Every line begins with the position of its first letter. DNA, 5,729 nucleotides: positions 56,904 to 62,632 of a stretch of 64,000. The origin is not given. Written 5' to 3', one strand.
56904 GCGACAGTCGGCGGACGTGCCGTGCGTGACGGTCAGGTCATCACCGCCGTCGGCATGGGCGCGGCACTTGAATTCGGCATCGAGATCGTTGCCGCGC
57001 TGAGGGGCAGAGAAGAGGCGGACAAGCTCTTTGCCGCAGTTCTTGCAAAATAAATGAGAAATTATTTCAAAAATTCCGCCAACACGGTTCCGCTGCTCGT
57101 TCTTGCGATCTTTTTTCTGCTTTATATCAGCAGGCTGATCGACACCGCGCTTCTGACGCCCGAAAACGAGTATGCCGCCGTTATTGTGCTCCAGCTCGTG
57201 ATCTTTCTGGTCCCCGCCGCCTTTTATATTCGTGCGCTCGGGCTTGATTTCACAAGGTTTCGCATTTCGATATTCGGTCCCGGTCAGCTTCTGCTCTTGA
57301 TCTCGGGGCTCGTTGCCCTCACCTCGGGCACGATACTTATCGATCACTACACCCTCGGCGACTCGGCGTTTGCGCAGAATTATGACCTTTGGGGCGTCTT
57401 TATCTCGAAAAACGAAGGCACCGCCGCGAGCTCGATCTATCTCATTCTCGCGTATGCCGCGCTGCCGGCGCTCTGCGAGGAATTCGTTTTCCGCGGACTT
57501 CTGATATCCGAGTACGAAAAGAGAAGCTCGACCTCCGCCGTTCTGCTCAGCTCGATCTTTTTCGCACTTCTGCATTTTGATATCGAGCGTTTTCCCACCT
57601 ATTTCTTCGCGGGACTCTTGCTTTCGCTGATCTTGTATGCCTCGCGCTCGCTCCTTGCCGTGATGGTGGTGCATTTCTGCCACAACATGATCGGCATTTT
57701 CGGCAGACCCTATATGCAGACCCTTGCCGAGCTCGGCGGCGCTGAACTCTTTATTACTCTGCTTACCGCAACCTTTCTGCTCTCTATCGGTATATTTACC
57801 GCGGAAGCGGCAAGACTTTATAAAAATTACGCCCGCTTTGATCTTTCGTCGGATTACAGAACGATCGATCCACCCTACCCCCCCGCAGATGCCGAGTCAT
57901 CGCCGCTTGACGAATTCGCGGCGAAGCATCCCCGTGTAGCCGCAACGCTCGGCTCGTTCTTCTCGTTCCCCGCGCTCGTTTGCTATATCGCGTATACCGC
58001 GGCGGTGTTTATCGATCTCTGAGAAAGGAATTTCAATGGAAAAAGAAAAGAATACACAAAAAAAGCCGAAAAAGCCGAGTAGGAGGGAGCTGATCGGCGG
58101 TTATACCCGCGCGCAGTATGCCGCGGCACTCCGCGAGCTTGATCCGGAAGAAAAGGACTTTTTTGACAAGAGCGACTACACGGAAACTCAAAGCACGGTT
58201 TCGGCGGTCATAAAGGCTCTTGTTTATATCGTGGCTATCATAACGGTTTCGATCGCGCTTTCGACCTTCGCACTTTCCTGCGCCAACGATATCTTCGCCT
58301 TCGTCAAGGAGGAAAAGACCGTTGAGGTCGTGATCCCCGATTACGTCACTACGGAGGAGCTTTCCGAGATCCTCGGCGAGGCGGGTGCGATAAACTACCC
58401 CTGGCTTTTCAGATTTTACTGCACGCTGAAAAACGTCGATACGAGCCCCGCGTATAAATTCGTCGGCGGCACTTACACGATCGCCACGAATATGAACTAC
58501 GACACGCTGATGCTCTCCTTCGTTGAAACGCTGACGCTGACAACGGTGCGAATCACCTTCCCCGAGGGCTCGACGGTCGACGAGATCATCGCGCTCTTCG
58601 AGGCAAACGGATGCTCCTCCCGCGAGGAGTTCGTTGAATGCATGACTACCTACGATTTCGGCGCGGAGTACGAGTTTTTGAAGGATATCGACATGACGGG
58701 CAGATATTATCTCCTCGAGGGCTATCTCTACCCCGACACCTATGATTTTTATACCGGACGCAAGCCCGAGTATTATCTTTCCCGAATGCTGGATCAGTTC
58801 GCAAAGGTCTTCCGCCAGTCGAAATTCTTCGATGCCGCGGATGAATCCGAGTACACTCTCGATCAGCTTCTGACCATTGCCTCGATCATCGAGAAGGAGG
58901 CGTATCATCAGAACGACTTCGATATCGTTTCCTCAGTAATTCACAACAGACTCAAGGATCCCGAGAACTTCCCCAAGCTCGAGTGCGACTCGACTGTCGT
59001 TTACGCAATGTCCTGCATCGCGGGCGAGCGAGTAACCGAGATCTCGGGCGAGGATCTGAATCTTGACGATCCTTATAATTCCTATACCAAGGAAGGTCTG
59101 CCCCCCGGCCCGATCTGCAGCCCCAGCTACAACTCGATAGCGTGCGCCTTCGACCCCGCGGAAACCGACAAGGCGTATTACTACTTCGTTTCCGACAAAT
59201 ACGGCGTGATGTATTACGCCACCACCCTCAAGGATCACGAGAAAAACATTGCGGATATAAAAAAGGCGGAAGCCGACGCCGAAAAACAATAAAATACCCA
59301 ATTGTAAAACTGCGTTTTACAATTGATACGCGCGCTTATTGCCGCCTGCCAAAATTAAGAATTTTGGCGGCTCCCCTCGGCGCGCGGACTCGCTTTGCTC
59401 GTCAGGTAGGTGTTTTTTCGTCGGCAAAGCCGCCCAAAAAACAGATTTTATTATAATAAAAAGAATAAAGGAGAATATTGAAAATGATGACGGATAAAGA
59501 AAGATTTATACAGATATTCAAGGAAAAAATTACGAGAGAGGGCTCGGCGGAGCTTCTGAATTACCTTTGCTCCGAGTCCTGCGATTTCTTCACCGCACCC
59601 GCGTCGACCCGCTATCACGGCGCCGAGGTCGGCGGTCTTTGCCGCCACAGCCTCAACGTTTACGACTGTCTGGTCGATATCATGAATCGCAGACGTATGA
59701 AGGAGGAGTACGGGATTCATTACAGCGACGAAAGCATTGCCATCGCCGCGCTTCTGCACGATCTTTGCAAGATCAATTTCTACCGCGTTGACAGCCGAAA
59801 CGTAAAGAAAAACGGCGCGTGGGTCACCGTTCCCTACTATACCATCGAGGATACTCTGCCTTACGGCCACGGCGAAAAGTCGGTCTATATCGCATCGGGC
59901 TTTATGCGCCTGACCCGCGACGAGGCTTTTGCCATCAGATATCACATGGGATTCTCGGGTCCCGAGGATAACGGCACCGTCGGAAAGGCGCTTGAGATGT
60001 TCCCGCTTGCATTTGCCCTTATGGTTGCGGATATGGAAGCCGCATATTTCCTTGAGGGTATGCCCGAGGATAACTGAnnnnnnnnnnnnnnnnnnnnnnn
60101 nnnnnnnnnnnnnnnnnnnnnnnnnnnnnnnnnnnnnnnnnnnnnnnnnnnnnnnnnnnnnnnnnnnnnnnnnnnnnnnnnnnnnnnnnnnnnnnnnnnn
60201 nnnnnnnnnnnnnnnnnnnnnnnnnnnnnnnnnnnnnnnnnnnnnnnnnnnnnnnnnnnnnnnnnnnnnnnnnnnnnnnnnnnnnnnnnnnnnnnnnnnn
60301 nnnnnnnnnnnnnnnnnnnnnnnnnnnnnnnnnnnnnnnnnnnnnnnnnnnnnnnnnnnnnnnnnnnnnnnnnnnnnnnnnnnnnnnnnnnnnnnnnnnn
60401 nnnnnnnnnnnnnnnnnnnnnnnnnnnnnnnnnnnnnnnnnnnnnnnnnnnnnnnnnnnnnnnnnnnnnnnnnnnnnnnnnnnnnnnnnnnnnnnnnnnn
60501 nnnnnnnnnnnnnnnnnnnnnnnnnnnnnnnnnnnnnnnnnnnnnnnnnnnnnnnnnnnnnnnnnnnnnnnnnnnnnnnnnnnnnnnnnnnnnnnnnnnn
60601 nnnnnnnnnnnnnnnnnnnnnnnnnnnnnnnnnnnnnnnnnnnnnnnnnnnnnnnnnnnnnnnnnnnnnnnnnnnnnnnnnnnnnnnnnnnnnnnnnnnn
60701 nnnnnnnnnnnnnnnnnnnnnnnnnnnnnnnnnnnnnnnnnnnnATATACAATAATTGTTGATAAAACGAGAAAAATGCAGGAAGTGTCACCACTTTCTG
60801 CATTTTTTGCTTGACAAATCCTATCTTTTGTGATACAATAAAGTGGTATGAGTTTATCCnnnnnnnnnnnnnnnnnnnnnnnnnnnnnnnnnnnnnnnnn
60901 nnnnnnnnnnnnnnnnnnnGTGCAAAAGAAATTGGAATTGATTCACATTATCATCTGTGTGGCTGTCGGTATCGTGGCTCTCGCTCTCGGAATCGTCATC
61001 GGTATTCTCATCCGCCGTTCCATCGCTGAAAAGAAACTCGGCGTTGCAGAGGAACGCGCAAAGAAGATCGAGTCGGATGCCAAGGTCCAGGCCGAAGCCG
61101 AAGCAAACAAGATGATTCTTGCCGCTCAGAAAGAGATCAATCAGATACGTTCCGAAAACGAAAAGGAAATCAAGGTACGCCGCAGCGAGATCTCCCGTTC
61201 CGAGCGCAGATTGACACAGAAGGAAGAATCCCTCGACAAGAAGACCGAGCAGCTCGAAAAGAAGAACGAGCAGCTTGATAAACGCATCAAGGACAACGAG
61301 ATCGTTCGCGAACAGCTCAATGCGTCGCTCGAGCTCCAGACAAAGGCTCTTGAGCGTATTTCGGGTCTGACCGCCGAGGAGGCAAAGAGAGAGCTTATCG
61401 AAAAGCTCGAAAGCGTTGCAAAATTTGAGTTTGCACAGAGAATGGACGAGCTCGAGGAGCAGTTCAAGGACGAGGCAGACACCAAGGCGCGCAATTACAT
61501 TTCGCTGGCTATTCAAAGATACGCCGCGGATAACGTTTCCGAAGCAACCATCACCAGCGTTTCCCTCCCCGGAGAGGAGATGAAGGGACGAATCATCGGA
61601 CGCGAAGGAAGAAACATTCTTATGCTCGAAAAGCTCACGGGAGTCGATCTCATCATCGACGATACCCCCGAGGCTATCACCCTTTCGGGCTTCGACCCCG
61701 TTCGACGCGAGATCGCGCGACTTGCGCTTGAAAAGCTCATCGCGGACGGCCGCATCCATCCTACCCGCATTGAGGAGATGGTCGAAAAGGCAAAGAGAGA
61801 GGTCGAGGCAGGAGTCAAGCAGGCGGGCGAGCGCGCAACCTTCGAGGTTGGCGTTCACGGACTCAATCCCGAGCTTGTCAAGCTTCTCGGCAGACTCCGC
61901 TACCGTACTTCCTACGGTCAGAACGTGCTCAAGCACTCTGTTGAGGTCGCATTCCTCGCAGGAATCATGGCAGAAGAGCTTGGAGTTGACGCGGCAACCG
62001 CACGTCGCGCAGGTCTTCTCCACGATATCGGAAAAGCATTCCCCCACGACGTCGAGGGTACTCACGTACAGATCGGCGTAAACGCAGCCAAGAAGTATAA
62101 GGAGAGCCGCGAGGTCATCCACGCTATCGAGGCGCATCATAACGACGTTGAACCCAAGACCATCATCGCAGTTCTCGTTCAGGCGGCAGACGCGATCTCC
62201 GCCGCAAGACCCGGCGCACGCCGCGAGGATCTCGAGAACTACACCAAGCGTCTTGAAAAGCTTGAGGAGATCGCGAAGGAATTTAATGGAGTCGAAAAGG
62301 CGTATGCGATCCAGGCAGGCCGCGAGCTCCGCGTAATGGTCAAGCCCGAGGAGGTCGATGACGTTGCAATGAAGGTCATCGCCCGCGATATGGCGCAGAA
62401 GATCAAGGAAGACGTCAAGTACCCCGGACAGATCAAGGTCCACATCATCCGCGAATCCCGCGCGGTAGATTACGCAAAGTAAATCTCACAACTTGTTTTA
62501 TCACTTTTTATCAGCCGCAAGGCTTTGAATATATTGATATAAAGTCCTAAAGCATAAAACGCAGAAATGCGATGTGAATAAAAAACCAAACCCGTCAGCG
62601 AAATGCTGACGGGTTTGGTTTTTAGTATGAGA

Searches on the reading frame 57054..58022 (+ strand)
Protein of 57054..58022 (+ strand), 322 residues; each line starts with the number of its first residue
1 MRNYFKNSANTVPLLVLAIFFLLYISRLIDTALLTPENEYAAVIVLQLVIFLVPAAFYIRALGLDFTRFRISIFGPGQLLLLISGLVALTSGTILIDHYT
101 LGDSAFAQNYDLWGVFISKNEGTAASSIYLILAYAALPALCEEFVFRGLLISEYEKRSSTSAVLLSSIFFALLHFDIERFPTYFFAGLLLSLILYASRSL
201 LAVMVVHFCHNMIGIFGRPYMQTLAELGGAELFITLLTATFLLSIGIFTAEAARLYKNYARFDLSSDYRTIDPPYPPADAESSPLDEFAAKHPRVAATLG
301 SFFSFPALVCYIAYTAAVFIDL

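Call 21: search_protein_families(library=pfam, proteins=[window:57054-58022:+])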
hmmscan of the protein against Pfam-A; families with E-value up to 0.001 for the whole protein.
window:57054-58022:+ (322 aa): 1 family
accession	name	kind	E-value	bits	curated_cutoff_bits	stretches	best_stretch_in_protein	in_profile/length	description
PF02517.21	Rce1-like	-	3.2e-19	69.4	22.4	1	126-213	3-93/93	Type II CAAX prenyl endopeptidase Rce1-like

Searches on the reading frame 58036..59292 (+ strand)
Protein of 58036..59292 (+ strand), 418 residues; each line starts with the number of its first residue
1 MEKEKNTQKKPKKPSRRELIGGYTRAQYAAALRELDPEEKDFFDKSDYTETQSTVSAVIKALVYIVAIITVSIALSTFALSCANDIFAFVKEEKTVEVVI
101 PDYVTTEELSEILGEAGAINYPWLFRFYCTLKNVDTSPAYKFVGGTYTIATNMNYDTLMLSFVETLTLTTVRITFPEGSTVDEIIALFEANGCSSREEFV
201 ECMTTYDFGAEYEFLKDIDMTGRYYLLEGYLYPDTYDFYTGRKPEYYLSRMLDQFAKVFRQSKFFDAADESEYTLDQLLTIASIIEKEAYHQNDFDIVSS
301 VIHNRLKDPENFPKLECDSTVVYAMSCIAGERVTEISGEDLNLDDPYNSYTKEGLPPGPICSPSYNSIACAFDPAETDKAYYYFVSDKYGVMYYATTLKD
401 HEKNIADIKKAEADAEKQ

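Call 66: search_protein_families(library=pfam, proteins=[window:58036-59292:+], max_evalue=0.01)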
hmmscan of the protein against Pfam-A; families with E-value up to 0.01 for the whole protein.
window:58036-59292:+ (418 aa): 1 family
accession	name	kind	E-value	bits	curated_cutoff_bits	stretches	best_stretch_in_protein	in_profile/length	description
PF02618.21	YceG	-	1.6e-71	241.5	32.4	1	98-406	1-274/275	YceG-like family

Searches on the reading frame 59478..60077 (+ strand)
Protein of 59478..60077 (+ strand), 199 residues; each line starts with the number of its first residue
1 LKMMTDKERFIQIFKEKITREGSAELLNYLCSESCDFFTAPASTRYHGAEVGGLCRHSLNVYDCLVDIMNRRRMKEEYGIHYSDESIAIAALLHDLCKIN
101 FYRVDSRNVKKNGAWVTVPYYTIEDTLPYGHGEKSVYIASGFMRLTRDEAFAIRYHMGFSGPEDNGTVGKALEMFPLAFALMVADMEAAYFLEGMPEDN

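Call 66: search_protein_families(library=pfam, proteins=[window:59478-60077:+], max_evalue=0.01)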
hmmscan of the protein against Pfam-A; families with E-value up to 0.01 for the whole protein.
window:59478-60077:+ (199 aa): 1 family
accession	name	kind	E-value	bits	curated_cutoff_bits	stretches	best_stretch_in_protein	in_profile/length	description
PF01966.28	HD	-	4e-06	27.5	22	1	57-185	4-111/116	HD domain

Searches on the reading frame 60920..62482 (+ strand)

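Call 66: search_protein_families(library=pfam, proteins=[window:60920-62482:+], max_evalue=0.01)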
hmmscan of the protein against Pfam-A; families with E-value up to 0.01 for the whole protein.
window:60920-62482:+ (520 aa): 4 families
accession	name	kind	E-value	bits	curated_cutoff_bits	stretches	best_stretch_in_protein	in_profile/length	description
PF12072.13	RNase_Y_N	-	1.9e-47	161.8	32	1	14-204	3-200/201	RNase Y N-terminal region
PF01966.28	HD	-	1.9e-21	76.9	22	1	336-428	1-115/116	HD domain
PF08668.18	HDOD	-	6.6e-07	29.4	22.9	1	335-398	94-158/196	HDOD domain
PF00013.35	KH_1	-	4.9e-06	26.7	21.5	1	215-271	5-65/66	KH domain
